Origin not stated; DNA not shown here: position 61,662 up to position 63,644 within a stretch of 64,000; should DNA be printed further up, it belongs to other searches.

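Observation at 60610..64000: AT-rich, translationally coupled operon: PD-(D/E)XK-like protein -> DUF262/DUF1524 (GmrSD-like) -> beta-class DNA methyltransferase (candidate composite defence system, cut by the window edge)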

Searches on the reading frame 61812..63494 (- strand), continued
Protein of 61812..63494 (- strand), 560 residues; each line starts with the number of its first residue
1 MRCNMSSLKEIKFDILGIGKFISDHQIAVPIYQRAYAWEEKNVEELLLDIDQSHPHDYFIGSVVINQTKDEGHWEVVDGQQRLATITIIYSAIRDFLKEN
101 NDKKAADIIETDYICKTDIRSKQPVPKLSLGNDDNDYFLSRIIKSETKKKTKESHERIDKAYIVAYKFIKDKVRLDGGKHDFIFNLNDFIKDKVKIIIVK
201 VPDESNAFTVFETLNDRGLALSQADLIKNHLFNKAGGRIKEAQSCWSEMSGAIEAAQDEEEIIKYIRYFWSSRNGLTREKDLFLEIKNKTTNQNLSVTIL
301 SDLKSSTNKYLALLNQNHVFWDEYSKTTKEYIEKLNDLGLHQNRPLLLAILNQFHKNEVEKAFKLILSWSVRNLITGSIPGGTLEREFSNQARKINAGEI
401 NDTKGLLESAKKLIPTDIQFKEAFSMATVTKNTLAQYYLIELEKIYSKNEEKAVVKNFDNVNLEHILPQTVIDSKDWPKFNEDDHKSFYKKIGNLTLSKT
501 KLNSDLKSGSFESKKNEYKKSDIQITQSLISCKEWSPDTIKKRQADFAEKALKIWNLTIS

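Call 30: find_encoding_contigs(protein=P0136, flank=6000, max_places=3)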
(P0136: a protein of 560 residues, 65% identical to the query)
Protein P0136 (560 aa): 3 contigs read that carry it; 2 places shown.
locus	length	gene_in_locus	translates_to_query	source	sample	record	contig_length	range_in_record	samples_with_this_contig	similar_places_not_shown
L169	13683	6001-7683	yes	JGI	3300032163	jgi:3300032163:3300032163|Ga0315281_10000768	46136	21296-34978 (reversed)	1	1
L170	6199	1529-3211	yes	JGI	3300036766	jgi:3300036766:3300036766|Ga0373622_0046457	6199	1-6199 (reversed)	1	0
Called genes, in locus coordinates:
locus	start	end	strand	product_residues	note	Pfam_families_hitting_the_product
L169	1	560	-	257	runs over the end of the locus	PF01048:PNP_UDP_1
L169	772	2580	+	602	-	PF00474:SSF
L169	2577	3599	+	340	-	PF00224:PK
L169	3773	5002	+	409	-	PF01170:UPF0020, PF01555:N6_N4_Mtase (weak)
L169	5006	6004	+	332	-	PF04556:DpnII (weak)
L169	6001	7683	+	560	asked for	PF03235:GmrSD_N, PF07510:GmrSD_C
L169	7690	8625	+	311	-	PF01555:N6_N4_Mtase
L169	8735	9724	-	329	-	-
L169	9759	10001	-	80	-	PF00535:Glycos_transf_2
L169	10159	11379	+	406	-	PF01637:ATPase_2 (weak)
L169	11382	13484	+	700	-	PF13181:TPR_8 (faint), PF12802:MarR_2 (weak), PF13412:HTH_24, PF23914:TPR_CcmH_CycH (faint), PF00515:TPR_1 (faint), PF07719:TPR_2 (faint), PF13431:TPR_17 (faint)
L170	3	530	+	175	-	?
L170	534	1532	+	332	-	PF04556:DpnII (weak)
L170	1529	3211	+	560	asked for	PF03235:GmrSD_N, PF07510:GmrSD_C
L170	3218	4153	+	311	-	PF01555:N6_N4_Mtase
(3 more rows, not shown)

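Call 35: search_dna_similar(query=P0001, collection=plasmids, mode=protein, max_evalue=0.001, max_rows=25)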
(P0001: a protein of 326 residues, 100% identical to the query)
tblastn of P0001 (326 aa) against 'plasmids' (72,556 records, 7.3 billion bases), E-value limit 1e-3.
Records with a match: 1; places in all: 1; records where one place covers at least 80% of the query: 0.
Best place of each record, by identity: <60% 1.
By first word of the organism name: Rhodococcus 1.
By predicted mobility (MOB-suite, as given by PLSDB): non-mobilizable 1.
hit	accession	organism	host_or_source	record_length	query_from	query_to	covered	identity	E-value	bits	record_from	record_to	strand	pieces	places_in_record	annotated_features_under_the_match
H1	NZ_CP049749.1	Rhodococcus fascians A21d2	Oenothera speciosa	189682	157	302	45%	25.8%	9e-5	52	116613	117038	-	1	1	hypothetical protein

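Call 36: search_solved_structures(query=window:61812-63482:-, max_evalue=0.001)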
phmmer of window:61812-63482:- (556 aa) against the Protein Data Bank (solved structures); distinct sequences matched with E-value up to 0.001: 3.
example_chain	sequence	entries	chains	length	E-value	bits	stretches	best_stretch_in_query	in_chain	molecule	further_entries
9jfl_B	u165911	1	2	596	3.2e-24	88.7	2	8-272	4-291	DUF262 domain-containing protein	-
20yv_A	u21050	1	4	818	1.3e-06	30.6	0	458-516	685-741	DUF262 domain-containing protein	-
20yw_A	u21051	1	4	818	4.6e-06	28.8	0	458-516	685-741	DUF262 domain-containing protein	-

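Call 41: find_encoding_contigs(protein=P0155, flank=5000, max_places=2)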
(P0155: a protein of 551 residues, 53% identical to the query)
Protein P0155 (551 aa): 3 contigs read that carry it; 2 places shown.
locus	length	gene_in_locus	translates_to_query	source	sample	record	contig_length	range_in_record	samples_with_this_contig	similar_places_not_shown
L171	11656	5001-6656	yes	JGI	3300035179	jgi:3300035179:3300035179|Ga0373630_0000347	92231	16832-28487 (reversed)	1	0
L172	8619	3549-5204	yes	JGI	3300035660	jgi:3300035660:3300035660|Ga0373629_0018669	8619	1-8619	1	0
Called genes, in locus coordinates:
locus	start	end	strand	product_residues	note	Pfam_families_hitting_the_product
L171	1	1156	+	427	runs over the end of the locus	PF00989:PAS, PF13188:PAS_8 (weak), PF13426:PAS_9, PF00512:HisKA, PF02518:HATPase_c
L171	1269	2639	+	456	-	PF00072:Response_reg, PF13191:AAA_16 (weak), PF00158:Sigma54_activat, PF14532:Sigma54_activ_2, PF07724:AAA_2 (weak), PF07728:AAA_5, PF25601:AAA_lid_14, PF02954:HTH_8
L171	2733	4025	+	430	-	PF01170:UPF0020, PF13847:Methyltransf_31 (faint), PF01555:N6_N4_Mtase (weak)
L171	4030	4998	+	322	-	PF04556:DpnII (weak), PF26568:RE_BanI_C (weak)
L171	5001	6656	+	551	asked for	PF03235:GmrSD_N, PF07510:GmrSD_C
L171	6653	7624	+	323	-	PF02086:MethyltransfD12 (faint), PF01555:N6_N4_Mtase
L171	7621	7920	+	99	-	-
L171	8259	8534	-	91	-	-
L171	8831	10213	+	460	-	PF01590:GAF (weak), PF13185:GAF_2 (weak), PF13492:GAF_3 (faint), PF00512:HisKA, PF02518:HATPase_c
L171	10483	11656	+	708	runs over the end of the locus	PF00072:Response_reg, PF01590:GAF, PF13185:GAF_2, PF13492:GAF_3, PF13185:GAF_2 (weak), PF00512:HisKA, PF02518:HATPase_c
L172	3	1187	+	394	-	PF00072:Response_reg, PF00158:Sigma54_activat, PF13191:AAA_16 (weak), PF14532:Sigma54_activ_2, PF07724:AAA_2 (weak), PF07728:AAA_5, PF25601:AAA_lid_14, PF02954:HTH_8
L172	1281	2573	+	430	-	PF01170:UPF0020, PF13847:Methyltransf_31 (faint), PF01555:N6_N4_Mtase (weak)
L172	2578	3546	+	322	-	PF04556:DpnII (weak), PF26568:RE_BanI_C (weak)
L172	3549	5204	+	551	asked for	PF03235:GmrSD_N, PF07510:GmrSD_C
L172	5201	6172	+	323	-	PF02086:MethyltransfD12 (faint), PF01555:N6_N4_Mtase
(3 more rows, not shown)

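Call 42: find_encoding_contigs(protein=P0146, flank=5000, max_places=2)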
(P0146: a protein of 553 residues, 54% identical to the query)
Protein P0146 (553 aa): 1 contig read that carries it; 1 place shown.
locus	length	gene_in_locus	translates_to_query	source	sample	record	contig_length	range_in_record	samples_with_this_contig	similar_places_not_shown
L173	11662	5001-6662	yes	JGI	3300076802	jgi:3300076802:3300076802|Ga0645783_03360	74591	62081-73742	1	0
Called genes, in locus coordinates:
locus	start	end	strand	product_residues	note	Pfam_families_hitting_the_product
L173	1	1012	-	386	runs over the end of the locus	-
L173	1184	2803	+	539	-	PF01555:N6_N4_Mtase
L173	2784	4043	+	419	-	PF01170:UPF0020, PF01555:N6_N4_Mtase (weak)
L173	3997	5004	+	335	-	PF04556:DpnII (weak), PF26568:RE_BanI_C (weak)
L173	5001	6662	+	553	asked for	PF03235:GmrSD_N, PF07510:GmrSD_C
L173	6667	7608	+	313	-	PF01555:N6_N4_Mtase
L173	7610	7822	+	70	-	-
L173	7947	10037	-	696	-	-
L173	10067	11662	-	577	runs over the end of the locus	PF15902:Sortilin-Vps10 (faint), PF13088:BNR_2 (faint), PF14870:PSII_BNR (weak), PF18962:Por_Secre_tail (weak)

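Call 43: find_encoding_contigs(protein=P0236, flank=5000, max_places=2)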
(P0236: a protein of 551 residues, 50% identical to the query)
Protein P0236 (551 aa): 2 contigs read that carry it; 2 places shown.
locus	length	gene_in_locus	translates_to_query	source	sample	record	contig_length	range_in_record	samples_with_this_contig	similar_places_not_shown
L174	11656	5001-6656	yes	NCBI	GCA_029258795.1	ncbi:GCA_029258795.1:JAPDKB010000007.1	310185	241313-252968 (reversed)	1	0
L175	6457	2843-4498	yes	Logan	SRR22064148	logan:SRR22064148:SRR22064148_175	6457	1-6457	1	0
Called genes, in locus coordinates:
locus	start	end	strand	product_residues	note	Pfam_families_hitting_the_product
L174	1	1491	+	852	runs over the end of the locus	PF01261:AP_endonuc_2 (faint)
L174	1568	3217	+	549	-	PF22600:MTPAP-like_central (weak), PF01909:NTP_transf_2, PF18765:Polbeta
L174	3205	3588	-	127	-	-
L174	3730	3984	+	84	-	-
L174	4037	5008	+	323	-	PF04556:DpnII (weak), PF26568:RE_BanI_C (weak)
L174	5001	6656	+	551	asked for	PF03235:GmrSD_N, PF07510:GmrSD_C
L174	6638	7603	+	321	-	PF02086:MethyltransfD12 (faint), PF01555:N6_N4_Mtase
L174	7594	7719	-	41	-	-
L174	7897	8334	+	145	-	-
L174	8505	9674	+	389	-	PF02005:TRM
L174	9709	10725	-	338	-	PF08271:Zn_Ribbon_TF, PF00382:TFIIB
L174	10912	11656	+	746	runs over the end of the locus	-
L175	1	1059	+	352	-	?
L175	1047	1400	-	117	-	-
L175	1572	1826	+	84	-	-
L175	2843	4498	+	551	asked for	PF03235:GmrSD_N, PF07510:GmrSD_C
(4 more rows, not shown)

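Call 44: search_protein_representatives(protein=P0001)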
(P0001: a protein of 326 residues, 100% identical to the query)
Query: 326 residues. Proteins with E-value up to 0.001 (for the whole library): 266; up to 1e-10: 148; up to 1e-30: 55. The best 150 are listed.
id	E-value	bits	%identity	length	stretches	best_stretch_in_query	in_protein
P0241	2.4e-169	578.8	83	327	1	1-323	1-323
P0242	9.9e-110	383.0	57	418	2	115-319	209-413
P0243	5.7e-101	354.2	53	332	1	3-321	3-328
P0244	4.2e-98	344.8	80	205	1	131-323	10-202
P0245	9.7e-89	314.0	48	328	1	6-324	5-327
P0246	3.3e-87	309.0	82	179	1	36-212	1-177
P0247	1.3e-86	307.1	47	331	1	1-320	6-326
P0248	3.2e-83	295.9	75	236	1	138-311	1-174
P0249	3.4e-81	289.2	61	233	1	3-221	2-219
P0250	7.0e-81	288.2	45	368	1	3-320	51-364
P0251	9.7e-81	287.8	59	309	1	3-230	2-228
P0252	2.8e-78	279.7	45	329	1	7-324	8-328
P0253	1.4e-75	270.8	46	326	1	4-323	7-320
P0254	1.8e-74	267.2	45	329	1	7-320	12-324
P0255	2.5e-72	260.1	46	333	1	5-317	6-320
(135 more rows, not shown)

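Call 47: search_protein_families(library=pfam, alignment_id=A4, max_evalue=0.01)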
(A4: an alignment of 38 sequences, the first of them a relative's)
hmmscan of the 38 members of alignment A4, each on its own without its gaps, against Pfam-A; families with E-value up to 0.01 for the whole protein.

A. member 1, P0001 (326 aa): 1 family
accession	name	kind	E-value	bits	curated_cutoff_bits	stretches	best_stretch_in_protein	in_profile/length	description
PF04556.18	DpnII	-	7.3e-05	22.7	23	1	193-309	148-270/278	DpnII restriction endonuclease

B. families by the number of members that match (of 38 scanned): 10 families
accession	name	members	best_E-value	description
PF04556.18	DpnII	30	6e-12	DpnII restriction endonuclease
PF24447.1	RE_BanI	26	3.6e-13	Type II restriction enzyme BanI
PF24736.1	DUF7687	2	0.00015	Domain of unknown function (DUF7687)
PF25189.1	Tad8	1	0.00051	Type II Thoeris inhibitor Tad8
PF08915.16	tRNA-Thr_ED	1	0.00088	Archaea-specific editing domain of threonyl-tRNA synthetase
PF16544.10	STAR_dimer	1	0.0027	Homodimerisation region of STAR domain protein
PF01612.26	DNA_pol_A_exo1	1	0.0048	3'-5' exonuclease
PF11693.13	DUF2990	1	0.005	Protein of unknown function (DUF2990)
PF18980.5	DUF5716_C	1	0.0053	Family of unknown function (DUF5716) C-terminal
PF03283.19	PAE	1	0.0099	Pectinacetylesterase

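Call 48: search_solved_structures(query=A4, max_evalue=1)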
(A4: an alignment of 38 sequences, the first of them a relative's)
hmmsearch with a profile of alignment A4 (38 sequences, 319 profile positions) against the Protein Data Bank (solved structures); distinct sequences matched with E-value up to 1: 2.
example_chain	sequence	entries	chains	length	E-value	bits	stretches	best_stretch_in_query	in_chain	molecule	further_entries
9r2b_B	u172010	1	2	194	0.051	15.8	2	21-138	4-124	de novo-designed alpha-helical barrel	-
7bqb_A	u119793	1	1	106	0.16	14.2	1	68-143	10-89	NF6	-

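Call 49: predict_structure(alignment_id=A3)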
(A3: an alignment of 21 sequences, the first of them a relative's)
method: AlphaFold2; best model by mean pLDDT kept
length: 326 residues; sequences in the alignment: 21
mean_pLDDT: 48.0   pTM: 0.39
mean pLDDT of the five models: 48.0, 45.9, 43.5, 38.6, 35.2
residues with pLDDT >= 90: 0; 70-90: 33; 50-70: 115; < 50: 178
segments of 3 or more residues with pLDDT < 50: 1-34, 74-117, 140-193, 221-229, 247-263, 283-299
pLDDT, mean of each block of 10 residues (from residue 1): 32 23 27 49 58 65 66 46 38 34 33 47 62 55 36 28 26 26 29 60 82 58 45 65 56 35 55 68 43 43 60 76 64
secondary structure, 60 per line:
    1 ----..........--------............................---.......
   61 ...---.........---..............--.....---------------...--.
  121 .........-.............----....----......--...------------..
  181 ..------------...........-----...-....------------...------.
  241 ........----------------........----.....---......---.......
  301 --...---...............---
elements in order: H5-14 H23-50 H54-63 H67-75 H79-92 H95-99 H120-129 H131-143 H148-151 H156-161 H179-182 H195-205 E211-213 H215-218 E231-233 E240-244 H245-248 H265-272 E277-281 H285-290 H294-300 E303-305 H309-323

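Call 62: predict_structure(alignment_id=A4)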
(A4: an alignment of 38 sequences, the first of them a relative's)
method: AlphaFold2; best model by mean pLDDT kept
length: 326 residues; sequences in the alignment: 38
mean_pLDDT: 92.2   pTM: 0.82
mean pLDDT of the five models: 92.2, 87.7, 87.0, 86.8, 86.1
residues with pLDDT >= 90: 249; 70-90: 68; 50-70: 8; < 50: 1
segments of 3 or more residues with pLDDT < 50: none
pLDDT, mean of each block of 10 residues (from residue 1): 85 86 95 97 98 98 97 96 94 96 80 78 96 98 97 94 97 97 87 85 96 93 89 97 90 85 94 96 88 91 93 95 80
secondary structure, 60 per line:
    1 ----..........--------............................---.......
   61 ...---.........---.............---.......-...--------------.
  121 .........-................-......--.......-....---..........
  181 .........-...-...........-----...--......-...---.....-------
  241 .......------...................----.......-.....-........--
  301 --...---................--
elements in order: H5-14 H23-50 H54-63 H67-75 H79-91 H95-101 H120-129 H131-146 H148-153 H156-162 H164-167 H171-189 H195-205 E211-213 H216-221 E229-233 E241-247 H254-272 E277-283 H285-289 H291-298 E303-305 H309-324

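Call 65: fold_search(model_id=the predicted structure, library=pdb)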
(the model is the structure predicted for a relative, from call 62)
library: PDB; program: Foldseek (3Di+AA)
matches with E <= 10: 430; with E <= 0.001: 1
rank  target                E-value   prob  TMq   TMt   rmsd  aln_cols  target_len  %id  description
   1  9ibq_A                6.7e-04  0.98  0.27  0.30  19.6       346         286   12  Structure of BstEII with DNA substrate (released 2026-03-04)
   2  2fqz_B                2.1e-02  0.38  0.20  0.21  19.4       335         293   10  Metal-depleted Ecl18kI in complex with uncleaved DNA (released 2006-06-20)
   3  6m9g_B                2.3e-02  0.41  0.14  0.17  18.1       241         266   12  BbvCI B2 dimer with Ta6Br14 clusters (released 2018-11-14)
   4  7w3z_B                2.8e-01  0.12  0.19  0.18  20.2       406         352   11  Cryo-EM Structure of Human Gastrin Releasing Peptide Receptor in complex with the agonist Gastrin Releasing Peptide an (released 2023-02-22)
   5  1wtd_B                3.7e-01  0.23  0.22  0.26  17.9       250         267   13  Crystal structure of type II restrcition endonuclease, EcoO109I DNA-free form (released 2004-12-14)
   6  3v4j_A                4.3e-01  0.47  0.16  0.26   8.0       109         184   10  First-In-Class Small Molecule Inhibitors of the Single-strand DNA Cytosine Deaminase APOBEC3G (released 2012-02-01)
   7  3e1u                  5.0e-01  0.44  0.17  0.26   7.9       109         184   12  The Crystal Structure of the Anti-Viral APOBEC3G Catalytic Domain (released 2008-10-07)
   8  7uu3_A                5.3e-01  0.51  0.16  0.14   5.4        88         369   15  Crystal structure of APOBEC3G complex with 3'overhangs RNA-Complex (released 2023-01-11)
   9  5sxh_A                5.3e-01  0.33  0.16  0.26   8.2       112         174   14  Crystal Structure of the Cancer Genomic DNA Mutator APOBEC3B (released 2017-12-27)
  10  6zj2_L                5.5e-01  0.66  0.21  0.36   6.0       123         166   15  Structure of RcsB from Salmonella enterica serovar Typhimurium bound to promoter rprA in the presence of phosphomimeti (released 2021-02-17)
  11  6fj3_A                5.8e-01  0.08  0.17  0.11  24.1       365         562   11  High resolution crystal structure of parathyroid hormone 1 receptor in complex with a peptide agonist. (released 2018-11-21)
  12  7uu5_A                6.8e-01  0.57  0.16  0.14   4.2        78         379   14  Crystal structure of APOBEC3G complex with 5'-Overhang dsRNA (released 2023-01-11)
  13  6xl1_A                7.6e-01  0.14  0.19  0.17  15.0       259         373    9  crystal structure of cA4-activated Card1(D294N) (released 2020-12-30)
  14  8fij_A                8.4e-01  0.25  0.17  0.27   8.1       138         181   13  Wild type APOBEC3A in complex with TT(FdZ)-hairpin inhibitor (crystal form 2) (released 2023-09-06)
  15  8e40_A                8.9e-01  0.38  0.16  0.14   5.4        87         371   15  Full-length APOBEC3G in complex with HIV-1 Vif, CBF-beta, and fork RNA (released 2023-01-11)
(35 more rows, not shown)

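Call 68: find_related_loci(query=P0001, collection=viral_contigs, flank=6000)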
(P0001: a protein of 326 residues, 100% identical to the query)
Query P0001 (326 aa) in viral_contigs; peptide patterns used: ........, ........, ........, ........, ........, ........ (x = any residue, [..] = any of these).
10 stretches matched a pattern; 2 encode a relative of the query (tblastn E <= 1e-3); 2 distinct loci.
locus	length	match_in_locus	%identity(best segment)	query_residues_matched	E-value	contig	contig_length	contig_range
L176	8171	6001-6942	65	8-323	6e-120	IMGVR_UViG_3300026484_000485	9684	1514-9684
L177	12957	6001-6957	84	1-319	0e+0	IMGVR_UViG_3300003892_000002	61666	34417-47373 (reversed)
